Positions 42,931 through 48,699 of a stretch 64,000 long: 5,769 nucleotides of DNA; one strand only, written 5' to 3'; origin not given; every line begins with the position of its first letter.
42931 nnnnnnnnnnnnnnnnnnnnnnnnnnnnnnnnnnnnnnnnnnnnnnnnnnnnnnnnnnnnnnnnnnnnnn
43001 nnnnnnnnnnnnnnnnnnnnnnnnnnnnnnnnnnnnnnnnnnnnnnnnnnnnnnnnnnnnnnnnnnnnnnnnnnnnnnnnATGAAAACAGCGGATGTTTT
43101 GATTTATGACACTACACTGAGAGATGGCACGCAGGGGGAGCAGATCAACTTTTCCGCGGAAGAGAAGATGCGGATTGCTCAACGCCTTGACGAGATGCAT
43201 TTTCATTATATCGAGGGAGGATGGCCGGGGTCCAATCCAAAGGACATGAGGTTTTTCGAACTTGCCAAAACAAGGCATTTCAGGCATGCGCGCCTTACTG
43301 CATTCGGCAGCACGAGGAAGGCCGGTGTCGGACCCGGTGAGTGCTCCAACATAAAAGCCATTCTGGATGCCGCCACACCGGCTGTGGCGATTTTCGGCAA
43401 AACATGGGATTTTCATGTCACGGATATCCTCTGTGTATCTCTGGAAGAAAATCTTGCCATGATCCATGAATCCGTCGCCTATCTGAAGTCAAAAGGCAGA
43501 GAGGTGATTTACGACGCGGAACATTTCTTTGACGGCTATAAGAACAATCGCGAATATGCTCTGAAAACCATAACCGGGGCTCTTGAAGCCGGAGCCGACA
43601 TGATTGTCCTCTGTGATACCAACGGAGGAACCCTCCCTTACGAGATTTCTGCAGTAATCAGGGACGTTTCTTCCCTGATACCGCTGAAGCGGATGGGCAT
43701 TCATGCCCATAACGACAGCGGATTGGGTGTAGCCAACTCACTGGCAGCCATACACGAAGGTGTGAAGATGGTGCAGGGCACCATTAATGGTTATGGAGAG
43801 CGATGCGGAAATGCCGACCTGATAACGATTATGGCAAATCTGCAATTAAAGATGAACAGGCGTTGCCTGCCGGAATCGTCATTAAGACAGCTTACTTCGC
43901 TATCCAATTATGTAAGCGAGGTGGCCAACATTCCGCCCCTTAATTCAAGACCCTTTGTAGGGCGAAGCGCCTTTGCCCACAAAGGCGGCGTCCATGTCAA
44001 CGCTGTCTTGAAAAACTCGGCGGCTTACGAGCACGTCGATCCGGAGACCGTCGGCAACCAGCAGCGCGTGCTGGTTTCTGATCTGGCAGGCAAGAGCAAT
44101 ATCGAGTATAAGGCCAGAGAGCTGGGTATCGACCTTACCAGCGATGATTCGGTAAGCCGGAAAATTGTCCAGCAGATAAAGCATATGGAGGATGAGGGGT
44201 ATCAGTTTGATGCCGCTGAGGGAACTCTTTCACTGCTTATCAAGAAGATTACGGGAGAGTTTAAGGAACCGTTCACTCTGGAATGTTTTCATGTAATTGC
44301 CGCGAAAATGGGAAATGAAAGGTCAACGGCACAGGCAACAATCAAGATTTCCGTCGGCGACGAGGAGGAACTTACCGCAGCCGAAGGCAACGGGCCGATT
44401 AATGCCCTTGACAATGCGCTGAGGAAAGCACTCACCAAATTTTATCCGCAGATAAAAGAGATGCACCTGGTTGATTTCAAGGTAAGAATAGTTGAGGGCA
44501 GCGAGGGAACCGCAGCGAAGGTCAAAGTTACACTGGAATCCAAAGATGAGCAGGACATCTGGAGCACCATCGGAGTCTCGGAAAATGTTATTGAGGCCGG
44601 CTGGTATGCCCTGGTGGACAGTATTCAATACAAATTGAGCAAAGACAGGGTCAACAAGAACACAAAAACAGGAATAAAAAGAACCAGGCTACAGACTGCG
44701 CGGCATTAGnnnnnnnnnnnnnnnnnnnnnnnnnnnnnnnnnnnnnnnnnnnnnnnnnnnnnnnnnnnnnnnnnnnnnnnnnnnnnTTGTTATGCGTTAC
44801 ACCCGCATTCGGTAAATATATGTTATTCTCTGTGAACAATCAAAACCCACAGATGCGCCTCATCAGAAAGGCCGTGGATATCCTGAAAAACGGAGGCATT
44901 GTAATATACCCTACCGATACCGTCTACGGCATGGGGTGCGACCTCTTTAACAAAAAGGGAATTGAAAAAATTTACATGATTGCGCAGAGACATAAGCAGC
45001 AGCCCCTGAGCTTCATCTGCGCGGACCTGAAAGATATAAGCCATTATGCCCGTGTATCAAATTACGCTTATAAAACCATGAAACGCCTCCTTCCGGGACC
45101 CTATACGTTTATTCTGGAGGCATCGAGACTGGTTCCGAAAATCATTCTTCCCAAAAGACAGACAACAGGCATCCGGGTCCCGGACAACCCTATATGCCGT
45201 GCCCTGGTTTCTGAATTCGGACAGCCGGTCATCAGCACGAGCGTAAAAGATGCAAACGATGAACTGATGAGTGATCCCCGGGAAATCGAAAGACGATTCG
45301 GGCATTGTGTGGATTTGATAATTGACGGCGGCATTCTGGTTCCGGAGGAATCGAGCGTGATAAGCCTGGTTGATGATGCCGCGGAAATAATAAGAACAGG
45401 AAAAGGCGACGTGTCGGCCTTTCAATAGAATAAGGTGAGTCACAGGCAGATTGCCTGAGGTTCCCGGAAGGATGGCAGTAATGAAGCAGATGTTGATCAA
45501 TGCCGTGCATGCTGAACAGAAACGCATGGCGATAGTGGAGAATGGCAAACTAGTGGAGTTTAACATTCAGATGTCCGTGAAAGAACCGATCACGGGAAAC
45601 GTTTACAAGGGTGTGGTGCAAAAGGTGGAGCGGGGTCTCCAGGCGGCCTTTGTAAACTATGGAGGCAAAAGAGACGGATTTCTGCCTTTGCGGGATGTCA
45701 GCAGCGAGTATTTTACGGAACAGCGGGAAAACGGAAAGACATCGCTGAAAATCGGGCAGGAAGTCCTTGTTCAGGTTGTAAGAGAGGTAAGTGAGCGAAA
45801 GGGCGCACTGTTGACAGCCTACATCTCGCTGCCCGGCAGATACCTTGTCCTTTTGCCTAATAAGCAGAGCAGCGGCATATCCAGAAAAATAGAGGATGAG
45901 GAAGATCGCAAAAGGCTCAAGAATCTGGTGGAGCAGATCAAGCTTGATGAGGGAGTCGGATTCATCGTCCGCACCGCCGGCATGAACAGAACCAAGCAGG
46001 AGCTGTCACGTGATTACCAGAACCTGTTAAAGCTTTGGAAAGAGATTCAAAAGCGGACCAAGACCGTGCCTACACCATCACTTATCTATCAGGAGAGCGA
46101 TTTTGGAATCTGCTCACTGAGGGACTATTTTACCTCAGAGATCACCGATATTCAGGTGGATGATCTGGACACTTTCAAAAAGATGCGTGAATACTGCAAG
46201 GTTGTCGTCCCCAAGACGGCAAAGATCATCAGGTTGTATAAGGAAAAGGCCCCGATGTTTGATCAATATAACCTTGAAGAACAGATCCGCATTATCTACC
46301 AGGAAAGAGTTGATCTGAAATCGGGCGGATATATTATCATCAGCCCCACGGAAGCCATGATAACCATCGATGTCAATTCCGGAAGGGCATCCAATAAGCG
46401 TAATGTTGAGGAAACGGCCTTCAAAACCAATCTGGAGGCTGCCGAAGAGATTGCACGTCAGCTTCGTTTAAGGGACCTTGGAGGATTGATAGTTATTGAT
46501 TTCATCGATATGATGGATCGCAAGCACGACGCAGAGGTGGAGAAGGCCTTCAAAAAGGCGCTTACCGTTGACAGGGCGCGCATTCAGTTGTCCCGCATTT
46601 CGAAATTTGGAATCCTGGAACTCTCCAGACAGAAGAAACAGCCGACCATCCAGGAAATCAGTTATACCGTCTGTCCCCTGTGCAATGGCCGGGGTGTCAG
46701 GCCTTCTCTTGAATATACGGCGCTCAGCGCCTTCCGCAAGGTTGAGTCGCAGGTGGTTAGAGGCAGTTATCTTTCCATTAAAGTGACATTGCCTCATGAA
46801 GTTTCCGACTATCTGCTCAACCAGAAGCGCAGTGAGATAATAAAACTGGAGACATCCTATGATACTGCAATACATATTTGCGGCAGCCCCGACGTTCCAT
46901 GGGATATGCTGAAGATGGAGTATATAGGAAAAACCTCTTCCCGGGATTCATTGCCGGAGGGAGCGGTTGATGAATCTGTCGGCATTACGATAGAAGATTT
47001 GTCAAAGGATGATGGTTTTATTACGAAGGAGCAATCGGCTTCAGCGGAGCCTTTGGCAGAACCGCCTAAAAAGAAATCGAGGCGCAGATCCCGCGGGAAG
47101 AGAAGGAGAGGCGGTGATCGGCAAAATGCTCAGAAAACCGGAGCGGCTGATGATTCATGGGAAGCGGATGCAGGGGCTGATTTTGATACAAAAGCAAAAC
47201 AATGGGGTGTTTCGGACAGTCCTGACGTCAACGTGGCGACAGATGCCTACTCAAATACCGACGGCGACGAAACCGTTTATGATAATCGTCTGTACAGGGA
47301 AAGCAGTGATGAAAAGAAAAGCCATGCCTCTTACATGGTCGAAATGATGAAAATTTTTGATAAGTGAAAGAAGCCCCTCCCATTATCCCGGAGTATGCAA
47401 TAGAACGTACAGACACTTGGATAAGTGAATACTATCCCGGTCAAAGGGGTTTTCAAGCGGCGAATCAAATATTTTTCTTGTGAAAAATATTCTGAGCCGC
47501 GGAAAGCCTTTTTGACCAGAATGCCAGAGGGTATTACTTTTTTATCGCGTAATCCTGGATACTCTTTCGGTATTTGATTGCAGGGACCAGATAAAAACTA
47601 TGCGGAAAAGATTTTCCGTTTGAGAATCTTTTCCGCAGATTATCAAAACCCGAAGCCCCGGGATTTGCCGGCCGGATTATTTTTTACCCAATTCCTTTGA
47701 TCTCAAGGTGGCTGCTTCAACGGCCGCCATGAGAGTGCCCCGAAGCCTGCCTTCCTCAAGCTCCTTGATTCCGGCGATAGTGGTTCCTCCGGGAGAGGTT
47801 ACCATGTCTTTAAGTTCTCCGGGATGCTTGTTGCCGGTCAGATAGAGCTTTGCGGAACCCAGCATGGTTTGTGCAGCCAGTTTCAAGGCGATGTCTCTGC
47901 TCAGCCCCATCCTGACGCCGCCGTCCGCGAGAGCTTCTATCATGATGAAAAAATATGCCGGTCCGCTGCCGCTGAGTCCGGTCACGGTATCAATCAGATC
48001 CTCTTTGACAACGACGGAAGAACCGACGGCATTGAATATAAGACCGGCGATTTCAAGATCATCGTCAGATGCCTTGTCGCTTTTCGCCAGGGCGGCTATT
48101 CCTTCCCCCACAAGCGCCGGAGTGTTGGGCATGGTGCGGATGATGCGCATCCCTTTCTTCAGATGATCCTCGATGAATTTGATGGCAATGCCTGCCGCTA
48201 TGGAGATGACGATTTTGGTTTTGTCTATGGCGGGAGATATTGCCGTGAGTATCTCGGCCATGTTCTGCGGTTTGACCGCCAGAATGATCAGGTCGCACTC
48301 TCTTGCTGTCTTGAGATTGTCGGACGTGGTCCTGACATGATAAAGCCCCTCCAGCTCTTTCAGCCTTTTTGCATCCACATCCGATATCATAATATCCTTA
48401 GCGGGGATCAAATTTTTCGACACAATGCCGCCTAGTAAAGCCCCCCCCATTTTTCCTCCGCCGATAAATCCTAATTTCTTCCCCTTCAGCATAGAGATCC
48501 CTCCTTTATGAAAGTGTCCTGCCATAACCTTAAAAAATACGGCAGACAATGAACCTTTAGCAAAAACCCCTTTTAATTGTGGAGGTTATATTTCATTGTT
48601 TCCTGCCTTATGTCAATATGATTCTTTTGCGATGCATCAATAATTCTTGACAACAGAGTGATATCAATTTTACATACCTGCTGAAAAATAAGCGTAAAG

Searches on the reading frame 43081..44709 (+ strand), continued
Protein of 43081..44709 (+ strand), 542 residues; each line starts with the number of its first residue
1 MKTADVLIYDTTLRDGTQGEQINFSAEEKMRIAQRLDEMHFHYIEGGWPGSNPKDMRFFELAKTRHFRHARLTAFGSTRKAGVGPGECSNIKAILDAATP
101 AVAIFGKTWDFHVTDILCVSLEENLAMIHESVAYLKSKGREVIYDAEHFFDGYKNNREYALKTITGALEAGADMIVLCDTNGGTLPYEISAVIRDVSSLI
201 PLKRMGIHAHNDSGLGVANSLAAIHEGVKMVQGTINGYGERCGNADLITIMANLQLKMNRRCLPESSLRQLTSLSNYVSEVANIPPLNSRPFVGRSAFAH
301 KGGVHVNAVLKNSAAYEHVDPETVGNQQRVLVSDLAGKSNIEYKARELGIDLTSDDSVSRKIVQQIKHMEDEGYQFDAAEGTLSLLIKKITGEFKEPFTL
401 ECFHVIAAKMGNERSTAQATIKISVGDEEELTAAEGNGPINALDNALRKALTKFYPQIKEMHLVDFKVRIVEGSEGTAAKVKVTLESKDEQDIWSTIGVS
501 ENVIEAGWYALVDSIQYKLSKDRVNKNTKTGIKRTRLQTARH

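Call 69: search_protein_families(library=ncbifam, proteins=[L012:4259-5893:+, L012:1012-2172:+, L010:4242-5807:+, L010:635-2185:+, L007:4156-4788:+, L007:1199-2110:-], max_evalue=1e-10)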
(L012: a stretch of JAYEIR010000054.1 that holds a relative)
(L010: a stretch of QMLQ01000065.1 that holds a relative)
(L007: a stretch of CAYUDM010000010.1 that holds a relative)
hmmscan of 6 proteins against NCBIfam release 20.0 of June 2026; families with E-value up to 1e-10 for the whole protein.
L012:4259-5893:+ (544 aa): 18 families
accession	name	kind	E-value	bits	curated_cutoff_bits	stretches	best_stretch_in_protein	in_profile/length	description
NF002086.0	PRK00915.1-3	equivalog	5.4e-238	790.6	532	1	32-536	4-509/516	2-isopropylmalate synthase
NF002087.0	PRK00915.1-4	equivalog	3.4e-223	741.8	729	1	31-533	3-507/516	2-isopropylmalate synthase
TIGR00973.1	leuA_bact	equivalog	7.5e-222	737.1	598.7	1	34-526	1-494/494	2-isopropylmalate synthase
NF002088.0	PRK00915.1-5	equivalog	7.3e-205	681.3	697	1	32-534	1-504/514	2-isopropylmalate synthase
NF002084.0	PRK00915.1-1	equivalog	3.1e-183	610.1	748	1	32-528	2-499/523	2-isopropylmalate synthase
NF002085.0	PRK00915.1-2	subfamily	5e-155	517.1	517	1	30-531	9-502/504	2-isopropylmalate synthase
TIGR02090.1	LEU1_arch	subfamily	7.7e-128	426.6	484.75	1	35-409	1-363/363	isopropylmalate/citramalate/homocitrate synthases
NF041069.1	IPMS_Sufob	equivalog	2.5e-127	425.2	600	1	36-411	2-367/371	isopropylmalate synthase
TIGR02660.1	nifV_homocitr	equivalog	8e-95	318.2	462.9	1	35-403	2-359/365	homocitrate synthase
TIGR02146.1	LysS_fung_arch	equivalog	6.2e-86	288.7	413.55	1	37-391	1-343/344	homocitrate synthase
NF042434.1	IPMS_Lepto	equivalog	8.8e-82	275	500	1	34-396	5-372/374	2-isopropylmalate synthase LeuA2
TIGR00977.1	citramal_synth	equivalog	8e-67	225.7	450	1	35-467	2-447/526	citramalate synthase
NF042433.1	CitmalDyn_Leptosp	equivalog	3e-57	194.3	950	1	34-471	7-443/514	(R)-citramalate synthase CimA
NF002991.1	PRK03739.1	subfamily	3.5e-51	174.5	455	1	40-527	32-550/550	2-isopropylmalate synthase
TIGR00970.1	leuA_yeast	equivalog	1.2e-39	136.3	697.4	1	39-337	31-344/564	2-isopropylmalate synthase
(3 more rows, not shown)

L012:1012-2172:+ (386 aa): 0 families

L010:4242-5807:+ (521 aa): 19 families
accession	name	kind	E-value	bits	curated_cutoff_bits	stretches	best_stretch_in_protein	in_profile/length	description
NF002086.0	PRK00915.1-3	equivalog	1.2e-234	779.5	532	1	8-511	3-507/516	2-isopropylmalate synthase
NF002087.0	PRK00915.1-4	equivalog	3.7e-221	735.1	729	1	7-510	2-507/516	2-isopropylmalate synthase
TIGR00973.1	leuA_bact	equivalog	5.1e-215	714.6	598.7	1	11-503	1-494/494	2-isopropylmalate synthase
NF002088.0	PRK00915.1-5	equivalog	2.6e-197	656.4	697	1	10-510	2-503/514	2-isopropylmalate synthase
NF002084.0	PRK00915.1-1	equivalog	2.3e-181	603.9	748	1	8-506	1-500/523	2-isopropylmalate synthase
NF002085.0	PRK00915.1-2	subfamily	1.4e-162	542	517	1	8-509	10-503/504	2-isopropylmalate synthase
TIGR02090.1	LEU1_arch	subfamily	2.2e-130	435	484.75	1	12-386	1-363/363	isopropylmalate/citramalate/homocitrate synthases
NF041069.1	IPMS_Sufob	equivalog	1.1e-129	433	600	1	13-388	2-367/371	isopropylmalate synthase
TIGR02660.1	nifV_homocitr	equivalog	1e-98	331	462.9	1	12-380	2-359/365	homocitrate synthase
TIGR02146.1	LysS_fung_arch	equivalog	1.7e-86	290.6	413.55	1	14-368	1-343/344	homocitrate synthase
NF042434.1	IPMS_Lepto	equivalog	1.7e-83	280.7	500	1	10-373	4-372/374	2-isopropylmalate synthase LeuA2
TIGR00977.1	citramal_synth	equivalog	8.5e-63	212.4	450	1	12-501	2-512/526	citramalate synthase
NF042433.1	CitmalDyn_Leptosp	equivalog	1.4e-59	202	950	1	10-448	6-443/514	(R)-citramalate synthase CimA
NF002991.1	PRK03739.1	subfamily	1.8e-57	195.3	455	1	16-504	31-550/550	2-isopropylmalate synthase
TIGR00970.1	leuA_yeast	equivalog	4.8e-45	154.1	697.4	1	16-505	31-562/564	2-isopropylmalate synthase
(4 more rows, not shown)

L010:635-2185:+ (516 aa): 2 families
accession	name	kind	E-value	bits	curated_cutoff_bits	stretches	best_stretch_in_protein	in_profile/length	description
NF040770.1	hetero_SS_HdrA2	exception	7e-27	93.9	1100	1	160-514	416-769/777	CoB-CoM heterodisulfide reductase HdrA2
NF041778.1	hetero_SS_HdrA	equivalog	3e-11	41.9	1400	1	224-373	491-641/771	ferredoxin:CoB-CoM heterodisulfide reductase subunit HdrA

L007:4156-4788:+ (210 aa): 2 families
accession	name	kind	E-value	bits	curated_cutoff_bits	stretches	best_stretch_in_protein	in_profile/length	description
TIGR00057.1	TIGR00057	equivalog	2.3e-63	213.1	123.2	1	13-205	1-196/202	L-threonylcarbamoyladenylate synthase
NF007919.1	PRK10634.1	equivalog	4.7e-26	91.4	175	1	27-191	2-169/176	L-threonylcarbamoyladenylate synthase type 1 TsaC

L007:1199-2110:- (303 aa): 1 family
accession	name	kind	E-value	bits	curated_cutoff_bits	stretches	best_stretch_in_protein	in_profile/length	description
TIGR02001.1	gcw_chp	subfamily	7.1e-11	42.1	47.15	1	25-236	4-207/244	TorF family putative porin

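Call 73: find_encoding_contigs(protein=P0036, flank=600, max_places=3)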
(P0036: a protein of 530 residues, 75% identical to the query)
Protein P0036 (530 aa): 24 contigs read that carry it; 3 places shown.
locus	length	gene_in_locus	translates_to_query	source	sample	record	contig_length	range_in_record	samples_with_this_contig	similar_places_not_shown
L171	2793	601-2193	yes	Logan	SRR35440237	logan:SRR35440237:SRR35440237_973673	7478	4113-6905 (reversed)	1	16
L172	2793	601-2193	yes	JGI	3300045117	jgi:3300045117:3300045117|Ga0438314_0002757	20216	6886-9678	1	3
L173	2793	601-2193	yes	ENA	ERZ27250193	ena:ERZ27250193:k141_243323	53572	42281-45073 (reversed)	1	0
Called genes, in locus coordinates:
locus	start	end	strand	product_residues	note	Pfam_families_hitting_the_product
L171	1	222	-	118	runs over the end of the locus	-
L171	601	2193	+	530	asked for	PF00682:HMGL-like, PF22617:HCS_D2, PF08502:LeuA_dimer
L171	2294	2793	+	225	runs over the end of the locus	PF01300:Sua5_yciO_yrdC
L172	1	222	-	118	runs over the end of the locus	-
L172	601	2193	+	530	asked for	PF00682:HMGL-like, PF22617:HCS_D2, PF08502:LeuA_dimer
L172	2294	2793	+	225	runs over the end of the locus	PF01300:Sua5_yciO_yrdC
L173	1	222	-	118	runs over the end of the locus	-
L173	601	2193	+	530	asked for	PF00682:HMGL-like, PF22617:HCS_D2, PF08502:LeuA_dimer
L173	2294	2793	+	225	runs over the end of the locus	PF01300:Sua5_yciO_yrdC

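Call 74: find_encoding_contigs(protein=P0086, flank=600, max_places=2)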
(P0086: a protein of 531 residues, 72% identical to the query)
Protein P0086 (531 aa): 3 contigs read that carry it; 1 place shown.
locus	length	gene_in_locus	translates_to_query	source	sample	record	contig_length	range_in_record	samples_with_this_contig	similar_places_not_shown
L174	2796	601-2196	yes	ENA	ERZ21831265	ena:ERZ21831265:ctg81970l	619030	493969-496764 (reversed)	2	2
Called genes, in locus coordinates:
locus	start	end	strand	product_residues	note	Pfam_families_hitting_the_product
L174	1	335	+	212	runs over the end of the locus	PF00072:Response_reg, PF00196:GerE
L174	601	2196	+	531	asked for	PF00682:HMGL-like, PF22617:HCS_D2, PF08502:LeuA_dimer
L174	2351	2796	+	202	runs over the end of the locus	PF01300:Sua5_yciO_yrdC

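Call 75: find_encoding_contigs(protein=P0098, flank=600, max_places=2)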
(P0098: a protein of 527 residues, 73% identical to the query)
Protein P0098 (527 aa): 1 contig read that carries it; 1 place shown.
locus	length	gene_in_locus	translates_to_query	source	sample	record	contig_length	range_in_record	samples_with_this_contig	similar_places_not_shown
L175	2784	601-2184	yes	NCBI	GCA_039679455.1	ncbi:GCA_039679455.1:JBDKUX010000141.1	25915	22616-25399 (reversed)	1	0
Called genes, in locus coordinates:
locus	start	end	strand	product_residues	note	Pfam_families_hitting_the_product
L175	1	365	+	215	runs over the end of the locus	PF14371:DUF4412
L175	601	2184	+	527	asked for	PF00682:HMGL-like, PF22617:HCS_D2, PF08502:LeuA_dimer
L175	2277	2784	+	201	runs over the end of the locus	PF01300:Sua5_yciO_yrdC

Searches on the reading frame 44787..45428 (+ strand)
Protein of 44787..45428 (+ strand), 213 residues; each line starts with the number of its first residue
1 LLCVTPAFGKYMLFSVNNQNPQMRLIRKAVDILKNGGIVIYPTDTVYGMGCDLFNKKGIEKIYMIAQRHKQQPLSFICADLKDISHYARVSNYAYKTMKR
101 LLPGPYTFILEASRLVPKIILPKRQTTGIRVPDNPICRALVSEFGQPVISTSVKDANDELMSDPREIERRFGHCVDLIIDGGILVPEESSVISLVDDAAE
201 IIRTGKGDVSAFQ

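Call 10: search_protein_families(library=ncbifam, proteins=[window:44787-45428:+])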
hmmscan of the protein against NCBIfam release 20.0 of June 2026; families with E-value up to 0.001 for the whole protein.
window:44787-45428:+ (213 aa): 3 families
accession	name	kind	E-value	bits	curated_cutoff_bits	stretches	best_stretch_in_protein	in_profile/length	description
TIGR00057.1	TIGR00057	equivalog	3e-64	216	123.2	1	17-208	2-194/202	L-threonylcarbamoyladenylate synthase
NF007919.1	PRK10634.1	equivalog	1.5e-26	92.9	175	1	30-192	2-166/176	L-threonylcarbamoyladenylate synthase type 1 TsaC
TIGR00143.1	hypF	equivalog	1e-08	33.8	466.1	1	9-207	177-376/741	carbamoyltransferase HypF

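Call 11: search_protein_families(library=pfam, proteins=[window:44787-45428:+])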
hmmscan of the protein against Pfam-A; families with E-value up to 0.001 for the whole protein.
window:44787-45428:+ (213 aa): 1 family
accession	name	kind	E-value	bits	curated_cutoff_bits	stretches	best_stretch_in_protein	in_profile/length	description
PF01300.24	Sua5_yciO_yrdC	-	1.1e-56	191.6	25.1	1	32-205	2-178/178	Telomere recombination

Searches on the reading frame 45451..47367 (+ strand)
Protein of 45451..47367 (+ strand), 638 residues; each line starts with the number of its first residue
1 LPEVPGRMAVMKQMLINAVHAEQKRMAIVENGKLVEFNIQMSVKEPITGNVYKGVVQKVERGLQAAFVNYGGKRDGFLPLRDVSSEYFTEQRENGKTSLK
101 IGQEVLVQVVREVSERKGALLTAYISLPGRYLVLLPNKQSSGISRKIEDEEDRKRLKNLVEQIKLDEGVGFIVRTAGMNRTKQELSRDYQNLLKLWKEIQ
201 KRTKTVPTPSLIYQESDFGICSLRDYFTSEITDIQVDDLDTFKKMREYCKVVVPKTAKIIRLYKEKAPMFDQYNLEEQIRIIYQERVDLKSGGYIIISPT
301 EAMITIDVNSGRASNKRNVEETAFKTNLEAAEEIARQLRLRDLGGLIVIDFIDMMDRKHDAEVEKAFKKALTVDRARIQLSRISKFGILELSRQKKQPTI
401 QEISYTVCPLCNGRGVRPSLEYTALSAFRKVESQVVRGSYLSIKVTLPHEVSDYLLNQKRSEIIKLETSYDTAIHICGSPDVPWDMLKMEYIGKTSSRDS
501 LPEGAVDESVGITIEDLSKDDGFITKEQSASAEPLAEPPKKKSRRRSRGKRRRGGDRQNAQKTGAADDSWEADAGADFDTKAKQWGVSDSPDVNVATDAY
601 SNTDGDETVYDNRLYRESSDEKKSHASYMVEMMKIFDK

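Call 10: search_protein_families(library=ncbifam, proteins=[window:45451-47367:+])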
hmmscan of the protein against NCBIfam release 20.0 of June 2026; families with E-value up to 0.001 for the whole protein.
window:45451-47367:+ (638 aa): 5 families
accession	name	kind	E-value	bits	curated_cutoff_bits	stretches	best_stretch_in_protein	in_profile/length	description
TIGR00757.1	RNaseEG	subfamily_domain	2.5e-146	487.8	325.95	1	25-418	3-404/415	Rne/Rng family ribonuclease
NF008074.0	PRK10811.1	equivalog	5.7e-136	454.8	908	1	11-471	1-467/1068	ribonuclease E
NF008689.0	PRK11712.1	equivalog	7.7e-108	361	594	1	13-467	4-464/489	ribonuclease G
NF052586.1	RnaseECyano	equivalog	4e-84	283.2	900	1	19-421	6-410/619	ribonuclease E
NF052588.1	RnaseEMycob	equivalog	1.4e-72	244.9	1400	1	24-417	339-746/945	ribonuclease E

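Call 11: search_protein_families(library=pfam, proteins=[window:45451-47367:+])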
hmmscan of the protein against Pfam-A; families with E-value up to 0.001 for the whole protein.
window:45451-47367:+ (638 aa): 3 families
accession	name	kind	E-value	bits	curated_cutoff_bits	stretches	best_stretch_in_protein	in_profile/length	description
PF10150.14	RNase_E_G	-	5e-103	344.7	25.5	1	126-395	1-269/270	Ribonuclease E/G family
PF20833.2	RNase_E_G_Thio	-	8.1e-19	68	26.8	1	407-488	1-82/86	RNase E/G, Thioredoxin-like domain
PF00575.29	S1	-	3.5e-12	46.9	22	1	46-119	2-69/74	S1 RNA binding domain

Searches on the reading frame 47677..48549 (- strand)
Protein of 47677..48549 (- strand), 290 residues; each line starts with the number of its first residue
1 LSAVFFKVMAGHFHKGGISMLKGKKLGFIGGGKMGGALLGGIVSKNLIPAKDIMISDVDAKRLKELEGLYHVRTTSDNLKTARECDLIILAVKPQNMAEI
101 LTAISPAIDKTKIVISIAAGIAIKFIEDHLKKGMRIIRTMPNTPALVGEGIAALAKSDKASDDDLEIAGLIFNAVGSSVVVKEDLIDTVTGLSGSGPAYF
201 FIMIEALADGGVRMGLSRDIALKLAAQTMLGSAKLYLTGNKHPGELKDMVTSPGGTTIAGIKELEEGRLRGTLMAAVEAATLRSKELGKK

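Call 10: search_protein_families(library=ncbifam, proteins=[window:47677-48549:-])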
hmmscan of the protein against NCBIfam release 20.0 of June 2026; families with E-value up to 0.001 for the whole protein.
window:47677-48549:- (290 aa): 16 families
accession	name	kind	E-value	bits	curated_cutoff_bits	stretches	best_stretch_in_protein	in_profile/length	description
TIGR00112.1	proC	equivalog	5.3e-87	291.8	196.75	1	26-287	1-263/263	pyrroline-5-carboxylate reductase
NF005813.0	PRK07679.1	exception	2e-69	234.1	404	1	24-289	4-270/279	pyrroline-5-carboxylate reductase ProI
NF008839.0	PRK11880.2-4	equivalog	1.9e-46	158.5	288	1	24-286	2-251/252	pyrroline-5-carboxylate reductase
NF005814.0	PRK07680.1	equivalog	2.6e-27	95.7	278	1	25-267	2-244/275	late competence protein ComER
NF005384.0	PRK06928.1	exception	6.5e-25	88.2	301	1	24-262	2-242/277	pyrroline-5-carboxylate reductase ProG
NF005063.0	PRK06476.1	equivalog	4.2e-20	72.4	254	1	25-283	2-252/258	pyrroline-5-carboxylate reductase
NF006410.0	PRK08655.1-4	equivalog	3.3e-07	29.5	498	1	51-201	29-186/446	prephenate dehydrogenase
NF005694.0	PRK07502.1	equivalog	2e-05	24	409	1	24-141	7-125/310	prephenate/arogenate dehydrogenase family protein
TIGR01915.1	npdG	equivalog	2.2e-05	24.5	149.8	1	75-124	59-108/220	NADPH-dependent F420 reductase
NF000946.0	PRK00094.2-4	equivalog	2.5e-05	23.4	455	1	50-122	40-112/342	NAD(P)H-dependent glycerol-3-phosphate dehydrogenase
NF006307.0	PRK08507.1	equivalog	6.9e-05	22.2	295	1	25-119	2-92/275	prephenate dehydrogenase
NF000942.0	PRK00094.1-4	subfamily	8.8e-05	21.8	257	1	56-123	44-111/334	NAD(P)H-dependent glycerol-3-phosphate dehydrogenase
NF006408.0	PRK08655.1-2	equivalog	0.00017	20.5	422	1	24-140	7-122/441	prephenate dehydrogenase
TIGR00745.1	apbA_panE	subfamily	0.00029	20.2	141.35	1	66-122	51-106/305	2-dehydropantoate 2-reductase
NF006407.0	PRK08655.1-1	equivalog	0.00043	19.2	834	1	51-147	25-127/439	prephenate dehydrogenase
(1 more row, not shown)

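Call 11: search_protein_families(library=pfam, proteins=[window:47677-48549:-])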
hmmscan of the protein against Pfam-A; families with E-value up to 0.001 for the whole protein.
window:47677-48549:- (290 aa): 6 families
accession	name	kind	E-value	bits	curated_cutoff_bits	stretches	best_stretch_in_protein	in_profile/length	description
PF14748.11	P5CR_dimer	-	2.7e-44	150.2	25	1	183-287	1-105/105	Pyrroline-5-carboxylate reductase dimerisation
PF03807.23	F420_oxidored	-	3.3e-20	72.9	21.6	1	25-120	1-94/94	NADP oxidoreductase coenzyme F420-dependent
PF02153.23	PDH_N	-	9.2e-06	25.7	26.5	1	51-141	12-103/154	Prephenate dehydrogenase, nucleotide-binding domain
PF02558.23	ApbA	-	0.00024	21.2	22.2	1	78-122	61-104/150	Ketopantoate reductase PanE/ApbA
PF01210.29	NAD_Gly3P_dh_N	-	0.00038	20.9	23.1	1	53-126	38-107/158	NAD-dependent glycerol-3-phosphate dehydrogenase N-terminus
PF03446.21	NAD_binding_2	-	0.00075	20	21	0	25-117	1-92/161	NAD binding domain of 6-phosphogluconate dehydrogenase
